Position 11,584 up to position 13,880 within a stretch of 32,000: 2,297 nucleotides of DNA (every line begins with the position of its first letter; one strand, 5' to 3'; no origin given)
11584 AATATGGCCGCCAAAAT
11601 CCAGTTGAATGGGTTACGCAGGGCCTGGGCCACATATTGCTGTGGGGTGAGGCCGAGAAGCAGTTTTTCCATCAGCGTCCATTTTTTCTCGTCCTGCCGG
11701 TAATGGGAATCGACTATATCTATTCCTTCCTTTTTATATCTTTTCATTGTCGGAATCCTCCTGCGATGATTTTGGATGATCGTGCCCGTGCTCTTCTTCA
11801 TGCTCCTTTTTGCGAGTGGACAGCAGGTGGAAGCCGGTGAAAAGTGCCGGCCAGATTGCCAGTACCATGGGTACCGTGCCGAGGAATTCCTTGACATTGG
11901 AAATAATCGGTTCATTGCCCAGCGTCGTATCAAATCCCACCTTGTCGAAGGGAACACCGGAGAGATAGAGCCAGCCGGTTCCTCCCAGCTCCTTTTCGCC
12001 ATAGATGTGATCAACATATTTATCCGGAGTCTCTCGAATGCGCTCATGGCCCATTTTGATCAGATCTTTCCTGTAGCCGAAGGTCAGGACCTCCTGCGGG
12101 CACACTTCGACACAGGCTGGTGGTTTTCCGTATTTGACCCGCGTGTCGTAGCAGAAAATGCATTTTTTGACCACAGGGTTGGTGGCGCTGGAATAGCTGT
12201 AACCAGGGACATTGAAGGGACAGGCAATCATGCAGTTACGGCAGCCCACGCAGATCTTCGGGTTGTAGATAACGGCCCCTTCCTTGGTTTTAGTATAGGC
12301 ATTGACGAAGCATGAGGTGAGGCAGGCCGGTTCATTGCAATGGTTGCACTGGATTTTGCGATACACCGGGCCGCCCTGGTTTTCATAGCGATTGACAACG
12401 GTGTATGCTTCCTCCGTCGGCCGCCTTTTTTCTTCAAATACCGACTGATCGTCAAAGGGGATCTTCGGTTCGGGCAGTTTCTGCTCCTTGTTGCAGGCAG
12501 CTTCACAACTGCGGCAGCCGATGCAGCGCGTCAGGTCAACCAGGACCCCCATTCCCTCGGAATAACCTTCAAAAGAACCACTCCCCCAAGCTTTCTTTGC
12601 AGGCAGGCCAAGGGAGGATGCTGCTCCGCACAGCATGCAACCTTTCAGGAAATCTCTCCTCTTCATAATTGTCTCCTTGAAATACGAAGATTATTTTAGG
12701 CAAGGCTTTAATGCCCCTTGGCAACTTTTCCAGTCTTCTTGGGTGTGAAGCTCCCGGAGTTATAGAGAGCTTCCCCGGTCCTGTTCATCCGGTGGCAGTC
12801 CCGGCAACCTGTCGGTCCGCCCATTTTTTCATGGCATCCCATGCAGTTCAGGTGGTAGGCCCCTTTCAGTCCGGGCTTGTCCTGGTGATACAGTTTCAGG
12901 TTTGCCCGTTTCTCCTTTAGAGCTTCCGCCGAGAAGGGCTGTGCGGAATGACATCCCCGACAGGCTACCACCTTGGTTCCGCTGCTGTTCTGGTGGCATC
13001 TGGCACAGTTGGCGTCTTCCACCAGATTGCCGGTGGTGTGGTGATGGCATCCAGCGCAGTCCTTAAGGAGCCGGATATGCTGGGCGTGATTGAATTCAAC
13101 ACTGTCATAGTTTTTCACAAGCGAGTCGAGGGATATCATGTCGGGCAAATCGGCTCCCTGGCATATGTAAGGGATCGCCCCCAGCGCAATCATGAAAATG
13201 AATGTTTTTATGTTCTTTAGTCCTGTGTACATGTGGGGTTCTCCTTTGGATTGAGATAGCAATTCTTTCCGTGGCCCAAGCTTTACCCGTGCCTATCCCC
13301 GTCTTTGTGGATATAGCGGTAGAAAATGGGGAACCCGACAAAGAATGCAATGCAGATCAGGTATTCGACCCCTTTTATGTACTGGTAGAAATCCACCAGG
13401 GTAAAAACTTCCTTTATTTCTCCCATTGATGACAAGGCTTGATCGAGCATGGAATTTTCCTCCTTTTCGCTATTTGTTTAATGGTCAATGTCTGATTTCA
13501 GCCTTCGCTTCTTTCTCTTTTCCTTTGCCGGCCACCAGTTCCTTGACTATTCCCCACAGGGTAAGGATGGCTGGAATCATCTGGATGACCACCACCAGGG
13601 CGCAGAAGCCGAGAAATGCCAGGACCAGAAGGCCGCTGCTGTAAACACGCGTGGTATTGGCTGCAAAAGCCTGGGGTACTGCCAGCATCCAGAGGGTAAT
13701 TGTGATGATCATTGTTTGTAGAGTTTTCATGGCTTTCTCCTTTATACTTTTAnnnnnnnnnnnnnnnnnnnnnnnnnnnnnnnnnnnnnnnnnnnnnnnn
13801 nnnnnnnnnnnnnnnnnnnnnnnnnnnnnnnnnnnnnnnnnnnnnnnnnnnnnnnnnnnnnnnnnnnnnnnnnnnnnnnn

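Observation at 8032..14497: Sigma-54-driven ten-gene multiheme/NrfCD-type redox operon carrying its own signalling components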

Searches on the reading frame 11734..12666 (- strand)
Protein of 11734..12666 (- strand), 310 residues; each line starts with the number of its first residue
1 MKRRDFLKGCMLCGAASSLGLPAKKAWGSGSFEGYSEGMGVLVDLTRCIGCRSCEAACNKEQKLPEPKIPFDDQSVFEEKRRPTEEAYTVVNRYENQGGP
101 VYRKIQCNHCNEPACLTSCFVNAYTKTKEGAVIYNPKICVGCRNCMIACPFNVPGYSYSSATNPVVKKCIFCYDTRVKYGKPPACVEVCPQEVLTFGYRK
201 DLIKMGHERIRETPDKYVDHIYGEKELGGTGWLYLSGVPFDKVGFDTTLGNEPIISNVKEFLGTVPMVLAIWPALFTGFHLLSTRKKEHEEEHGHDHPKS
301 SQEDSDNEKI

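Call 4: search_protein_families(library=pfam, proteins=[window:11734-12666:-], max_evalue=0.01)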
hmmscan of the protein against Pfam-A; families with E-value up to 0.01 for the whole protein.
window:11734-12666:- (310 aa): 7 families
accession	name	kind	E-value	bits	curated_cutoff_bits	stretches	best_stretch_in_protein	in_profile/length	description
PF13247.11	Fer4_11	-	5.2e-19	68.7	26.2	1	104-198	7-99/100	4Fe-4S dicluster domain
PF13237.11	Fer4_10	-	4.6e-11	42.9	25.5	1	132-190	2-53/53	4Fe-4S dicluster domain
PF12838.12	Fer4_7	-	9.4e-11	42.5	27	1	106-153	1-52/52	4Fe-4S dicluster domain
PF13187.11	Fer4_9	-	1.9e-09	37.8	27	1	139-193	2-51/52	4Fe-4S dicluster domain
PF12797.12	Fer4_2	-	4.8e-07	29.8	24.5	2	41-59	3-21/22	4Fe-4S binding domain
PF12837.12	Fer4_6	-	5.6e-06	26.5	25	2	134-154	4-24/24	4Fe-4S binding domain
PF00037.32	Fer4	-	2.4e-05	24.4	21.1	2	132-153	1-22/24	4Fe-4S binding domain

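Call 5: search_protein_families(library=ncbifam, proteins=[window:11734-12666:-], max_evalue=0.01)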
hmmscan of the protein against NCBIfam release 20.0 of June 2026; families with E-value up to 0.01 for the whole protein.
window:11734-12666:- (310 aa): 28 families (the best 25 are shown)
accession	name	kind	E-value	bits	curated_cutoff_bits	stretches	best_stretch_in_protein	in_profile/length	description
NF045715.1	sulf_resp_HmcB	equivalog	5.3e-119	396.8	420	1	2-296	1-295/307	sulfate respiration complex iron-sulfur protein HmcB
NF008134.0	PRK10882.1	equivalog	4.2e-60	203.5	263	1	1-297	2-327/329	hydrogenase 2 operon protein HybA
TIGR01582.1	FDH-beta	equivalog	1.1e-36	126.4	334.7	1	36-258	19-242/283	formate dehydrogenase subunit beta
TIGR02951.1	DMSO_dmsB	equivalog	1.5e-27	96.6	214.1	1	39-202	2-156/161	DMSO/selenate family reductase complex B subunit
TIGR03149.1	cyt_nit_nrfC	equivalog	1.3e-23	83.5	377.6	1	3-202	4-187/225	cytochrome c nitrite reductase Fe-S protein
NF045797.1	DsrO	equivalog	2.3e-23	82.9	200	1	3-200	5-203/235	sulfate reduction electron transfer complex DsrMKJOP subunit DsrO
NF011569.0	PRK14993.1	equivalog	3.9e-23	82.2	416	1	37-217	42-202/244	tetrathionate reductase subunit TtrB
TIGR03478.1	DMSO_red_II_bet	subfamily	8.2e-21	74.2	480.7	1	102-201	126-222/321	DMSO reductase family type II enzyme, iron-sulfur subunit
NF042979.1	EthbenzDh_ebdB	equivalog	8.7e-19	67.6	740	1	104-211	150-254/354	ethylbenzene dehydrogenase subunit beta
NF041715.1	arsenate_red_ArrB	equivalog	1.7e-18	67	450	2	39-157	3-107/233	arsenate respiratory reductase iron-sulfur subunit ArrB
NF038355.1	FDH3_beta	equivalog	2.2e-17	63.6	240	1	39-172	3-121/180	formate dehydrogenase FDH3 subunit beta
NF009408.0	PRK12769.1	equivalog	4.4e-17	61.5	1003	1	42-214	6-162/659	formate-dependent uric acid utilization protein AegA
NF009451.0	PRK12809.1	equivalog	9.1e-17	60.6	1154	1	44-213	8-153/639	formate-dependent uric acid utilization protein YgfT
NF041782.1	mnquin_red_QrcC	equivalog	1.3e-13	51.2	400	1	40-164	2-126/239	menaquinone reductase iron-sulfur cluster-binding subunit QrcC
NF007382.0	PRK09898.1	equivalog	9.3e-13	48.2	213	1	104-173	120-187/208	ferredoxin-like protein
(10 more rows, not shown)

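Call 8: find_encoding_contigs(protein=window:11734-12666:-, flank=10000, max_places=6)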
Protein window:11734-12666:- (310 aa): 5 contigs read that carry it; 5 places shown.
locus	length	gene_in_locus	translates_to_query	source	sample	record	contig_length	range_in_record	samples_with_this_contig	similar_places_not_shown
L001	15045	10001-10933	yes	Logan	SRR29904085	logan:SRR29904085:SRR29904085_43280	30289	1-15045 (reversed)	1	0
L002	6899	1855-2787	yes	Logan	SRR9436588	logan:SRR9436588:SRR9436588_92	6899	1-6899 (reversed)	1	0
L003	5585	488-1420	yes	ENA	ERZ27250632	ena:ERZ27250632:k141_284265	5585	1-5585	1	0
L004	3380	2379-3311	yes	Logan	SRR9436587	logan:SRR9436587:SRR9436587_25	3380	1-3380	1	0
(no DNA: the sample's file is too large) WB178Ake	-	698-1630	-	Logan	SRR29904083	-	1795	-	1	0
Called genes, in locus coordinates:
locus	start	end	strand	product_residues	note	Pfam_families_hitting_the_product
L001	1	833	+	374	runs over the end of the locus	PF26233:NicX, PF02073:Peptidase_M29 (weak)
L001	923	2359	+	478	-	PF20250:FapA_N, PF03961:FapA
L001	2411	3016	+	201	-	PF01121:CoaE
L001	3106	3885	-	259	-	PF09339:HTH_IclR, PF01614:IclR_C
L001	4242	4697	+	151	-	PF00582:Usp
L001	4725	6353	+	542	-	PF00672:HAMP, PF00512:HisKA, PF02518:HATPase_c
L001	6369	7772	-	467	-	PF00072:Response_reg, PF00158:Sigma54_activat, PF14532:Sigma54_activ_2, PF07724:AAA_2 (weak), PF07728:AAA_5, PF25601:AAA_lid_14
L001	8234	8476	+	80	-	-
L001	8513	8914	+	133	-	PF00072:Response_reg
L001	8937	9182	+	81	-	-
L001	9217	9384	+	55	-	-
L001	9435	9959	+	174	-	PF02085:Cytochrom_CIII (weak)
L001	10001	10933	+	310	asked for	PF00037:Fer4 (faint), PF12797:Fer4_2 (faint), PF12837:Fer4_6 (faint), PF12838:Fer4_7 (weak), PF13247:Fer4_11, PF13237:Fer4_10, PF13187:Fer4_9 (weak)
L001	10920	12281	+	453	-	-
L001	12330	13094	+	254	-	PF14537:Cytochrom_c3_2 (faint), PF14522:Cytochrome_C7, PF09699:Paired_CXXCH_1 (faint), PF14522:Cytochrome_C7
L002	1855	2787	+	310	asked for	PF00037:Fer4 (faint), PF12797:Fer4_2 (faint), PF12837:Fer4_6 (faint), PF12838:Fer4_7 (weak), PF13247:Fer4_11, PF13237:Fer4_10, PF13187:Fer4_9 (weak)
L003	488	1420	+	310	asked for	PF00037:Fer4 (faint), PF12797:Fer4_2 (faint), PF12837:Fer4_6 (faint), PF12838:Fer4_7 (weak), PF13247:Fer4_11, PF13237:Fer4_10, PF13187:Fer4_9 (weak)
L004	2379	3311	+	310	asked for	PF00037:Fer4 (faint), PF12797:Fer4_2 (faint), PF12837:Fer4_6 (faint), PF12838:Fer4_7 (weak), PF13247:Fer4_11, PF13237:Fer4_10, PF13187:Fer4_9 (weak)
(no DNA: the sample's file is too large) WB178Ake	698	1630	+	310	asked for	PF00037:Fer4 (faint), PF12797:Fer4_2 (faint), PF12837:Fer4_6 (faint), PF12838:Fer4_7 (weak), PF13247:Fer4_11, PF13237:Fer4_10, PF13187:Fer4_9 (weak)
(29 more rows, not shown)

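Call 42: search_solved_structures(query=window:11734-12666:-, max_evalue=1e-10)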
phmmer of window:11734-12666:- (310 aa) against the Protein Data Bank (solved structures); distinct sequences matched with E-value up to 1e-10: 16.
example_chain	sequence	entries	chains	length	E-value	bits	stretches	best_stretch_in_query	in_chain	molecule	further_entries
1kqf_B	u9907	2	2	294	2.3e-29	105.5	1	34-296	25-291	FORMATE DEHYDROGENASE, NITRATE-INDUCIBLE, IRON-SULFUR SUBUNIT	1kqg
2ivf_B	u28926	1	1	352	1.2e-18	70.3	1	102-212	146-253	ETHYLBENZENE DEHYDROGENASE BETA-SUBUNIT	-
2vpw_B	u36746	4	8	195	1.3e-18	70.2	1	41-201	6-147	NRFC PROTEIN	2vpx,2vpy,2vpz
30gj_B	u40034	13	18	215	5.7e-17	64.8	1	41-224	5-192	Formate dehydrogenase, beta subunit, putative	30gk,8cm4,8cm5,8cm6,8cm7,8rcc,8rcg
8rc8_B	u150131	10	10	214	7.6e-17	64.4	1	41-224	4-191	Formate dehydrogenase, beta subunit, putative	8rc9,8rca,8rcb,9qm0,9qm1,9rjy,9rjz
6sdr_B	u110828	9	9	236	8.8e-17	64.2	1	41-224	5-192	Formate dehydrogenase, beta subunit, putative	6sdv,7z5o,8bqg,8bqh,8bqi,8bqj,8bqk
4ydd_B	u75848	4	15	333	1.6e-15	60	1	101-207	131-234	DMSO reductase family type II enzyme, iron-sulfur subunit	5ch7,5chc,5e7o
6cz7_B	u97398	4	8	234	3.8e-15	58.8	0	39-157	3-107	4Fe-4S ferredoxin, iron-sulfur binding domain protein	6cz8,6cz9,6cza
1h0h_B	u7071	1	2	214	1.9e-14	56.5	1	40-219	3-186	FORMATE DEHYDROGENASE SUBUNIT BETA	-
1q16_B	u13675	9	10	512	8.8e-14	54.3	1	93-197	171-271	Respiratory nitrate reductase 1 beta chain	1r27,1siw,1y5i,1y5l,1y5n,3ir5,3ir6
1y4z_B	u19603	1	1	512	3.8e-13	52.2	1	93-197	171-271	Respiratory nitrate reductase 1 beta chain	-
3egw_B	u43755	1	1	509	5.3e-13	51.7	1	93-197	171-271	Respiratory nitrate reductase 1 beta chain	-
9vap_B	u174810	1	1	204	8.3e-12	47.8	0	40-174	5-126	4Fe-4S dicluster domain-containing protein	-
7z0s_B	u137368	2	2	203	8.9e-12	47.7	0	41-159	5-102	Formate hydrogenlyase subunit 2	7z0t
7b04_A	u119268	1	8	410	4.7e-11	45.3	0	102-175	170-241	Nitrite oxidoreductase subunit B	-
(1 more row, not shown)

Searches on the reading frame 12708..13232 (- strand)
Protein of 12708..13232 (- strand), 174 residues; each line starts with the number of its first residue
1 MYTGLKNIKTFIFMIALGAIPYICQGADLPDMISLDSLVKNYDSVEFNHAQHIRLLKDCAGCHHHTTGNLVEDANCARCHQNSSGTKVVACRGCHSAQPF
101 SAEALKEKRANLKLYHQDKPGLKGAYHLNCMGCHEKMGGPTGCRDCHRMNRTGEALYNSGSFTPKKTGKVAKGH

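Call 4: search_protein_families(library=pfam, proteins=[window:12708-13232:-], max_evalue=0.01)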
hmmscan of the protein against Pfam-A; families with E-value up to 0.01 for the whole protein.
window:12708-13232:- (174 aa): 4 families
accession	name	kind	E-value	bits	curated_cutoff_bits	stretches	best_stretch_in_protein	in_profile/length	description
PF02085.21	Cytochrom_CIII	-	6.6e-10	39.7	22.9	2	73-147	30-101/101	Class III cytochrome C family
PF14522.11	Cytochrome_C7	-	1.8e-05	24.9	24.8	1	87-148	12-67/67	Cytochrome c7 and related cytochrome c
PF14537.11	Cytochrom_c3_2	-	0.0047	17.8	25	0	73-147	6-78/79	Cytochrome c3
PF22113.1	Mtrc-MtrF_II-IV_dom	-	0.0048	16.9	30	1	44-136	69-165/176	Outer membrane cytochrome MtrC/MtrF-like, domains II/IV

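Call 5: search_protein_families(library=ncbifam, proteins=[window:12708-13232:-], max_evalue=0.01)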
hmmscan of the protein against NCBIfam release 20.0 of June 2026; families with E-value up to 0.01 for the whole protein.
window:12708-13232:- (174 aa): 4 families
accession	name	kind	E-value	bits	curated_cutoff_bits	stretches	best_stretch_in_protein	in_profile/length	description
NF045713.1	CxxCH_16_HmcA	equivalog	8.6e-12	44.4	400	1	25-148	423-539/541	sulfate respiration complex hexadecaheme cytochrome HmcA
NF043011.1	CytC7_Geobact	equivalog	5.5e-10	39.6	120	1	15-95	5-88/89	cytochrome c7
NF045784.1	9HemeCytC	equivalog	8.2e-10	38.5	640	1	89-152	254-324/328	nine-heme cytochrome c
NF045722.1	c3_cytochr_TmcA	equivalog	1e-08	35.1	114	1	17-147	13-124/125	acidic tetraheme cytochrome c3 TmcA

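Call 43: search_solved_structures(query=window:12708-13232:-, max_evalue=0.01)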
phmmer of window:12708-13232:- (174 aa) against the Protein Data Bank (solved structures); distinct sequences matched with E-value up to 0.01: 24.
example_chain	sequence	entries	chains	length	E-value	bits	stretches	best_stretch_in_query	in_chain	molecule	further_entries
1h29_A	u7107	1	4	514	1.3e-15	60.8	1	28-149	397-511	HIGH-MOLECULAR-WEIGHT CYTOCHROME C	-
1gws_A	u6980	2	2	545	1.6e-15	60.6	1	28-149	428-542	HIGH-MOLECULAR-WEIGHT CYTOCHROME C | High-molecular-weight cytochrome c precursor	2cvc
2e84_A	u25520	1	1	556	5e-11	45.9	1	26-149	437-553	High-molecular-weight cytochrome c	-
1duw_A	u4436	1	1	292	1.9e-10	44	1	30-149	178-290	NONAHEME CYTOCHROME C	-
1z1n_X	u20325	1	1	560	1.5e-09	41.1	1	69-149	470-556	sixteen heme cytochrome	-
19hc_A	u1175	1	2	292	1.5e-09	41.1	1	30-148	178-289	PROTEIN (NINE-HAEM CYTOCHROME C)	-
1ofw_A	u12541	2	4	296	2.9e-08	36.9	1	31-148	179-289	NINE-HEME CYTOCHROME C | NINE HEME CYTOCHROME C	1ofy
3cao_A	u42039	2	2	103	2.2e-06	30.8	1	116-150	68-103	CYTOCHROME C3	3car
3bxu_A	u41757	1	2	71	1.1e-05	28.5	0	41-70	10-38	Cytochrome c3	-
3h34_A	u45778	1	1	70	5.8e-05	26.2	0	43-70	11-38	Cytochrome c7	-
1os6_A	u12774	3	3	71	0.00056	23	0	123-148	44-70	PpcA | Cytochrome c3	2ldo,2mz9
4hb8_A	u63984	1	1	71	0.00069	22.7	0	123-148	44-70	PpcA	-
2n91_A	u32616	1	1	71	0.00072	22.6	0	123-148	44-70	Cytochrome C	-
4haj_A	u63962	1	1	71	0.0008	22.4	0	123-148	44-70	PpcA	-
3sj4_X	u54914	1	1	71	0.00094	22.2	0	123-148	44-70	CYTOCHROME C7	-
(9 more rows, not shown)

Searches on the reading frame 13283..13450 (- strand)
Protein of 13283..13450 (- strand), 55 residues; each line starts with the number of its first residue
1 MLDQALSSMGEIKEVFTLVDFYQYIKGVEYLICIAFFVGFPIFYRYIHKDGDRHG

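Call 4: search_protein_families(library=pfam, proteins=[window:13283-13450:-], max_evalue=0.01)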
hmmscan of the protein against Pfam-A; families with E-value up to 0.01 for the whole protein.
window:13283-13450:- (55 aa): 0 families

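Call 5: search_protein_families(library=ncbifam, proteins=[window:13283-13450:-], max_evalue=0.01)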
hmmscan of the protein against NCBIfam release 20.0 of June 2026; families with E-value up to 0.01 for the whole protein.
window:13283-13450:- (55 aa): 1 family
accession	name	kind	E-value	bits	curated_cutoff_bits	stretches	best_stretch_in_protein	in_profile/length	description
NF045712.1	sulf_resp_HmcD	equivalog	0.0013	18.7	34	1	16-46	2-32/38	sulfate respiration complex protein HmcD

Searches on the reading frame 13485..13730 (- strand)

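Call 4: search_protein_families(library=pfam, proteins=[window:13485-13730:-], max_evalue=0.01)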
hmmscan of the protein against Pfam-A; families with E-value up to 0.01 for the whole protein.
window:13485-13730:- (81 aa): 0 families

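Call 5: search_protein_families(library=ncbifam, proteins=[window:13485-13730:-], max_evalue=0.01)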
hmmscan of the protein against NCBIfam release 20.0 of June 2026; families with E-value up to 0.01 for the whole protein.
window:13485-13730:- (81 aa): 1 family
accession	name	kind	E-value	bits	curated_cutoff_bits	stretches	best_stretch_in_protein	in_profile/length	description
NF003481.0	PRK05151.1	equivalog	0.0061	16.7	240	1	13-46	158-191/193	electron transport complex subunit RsxA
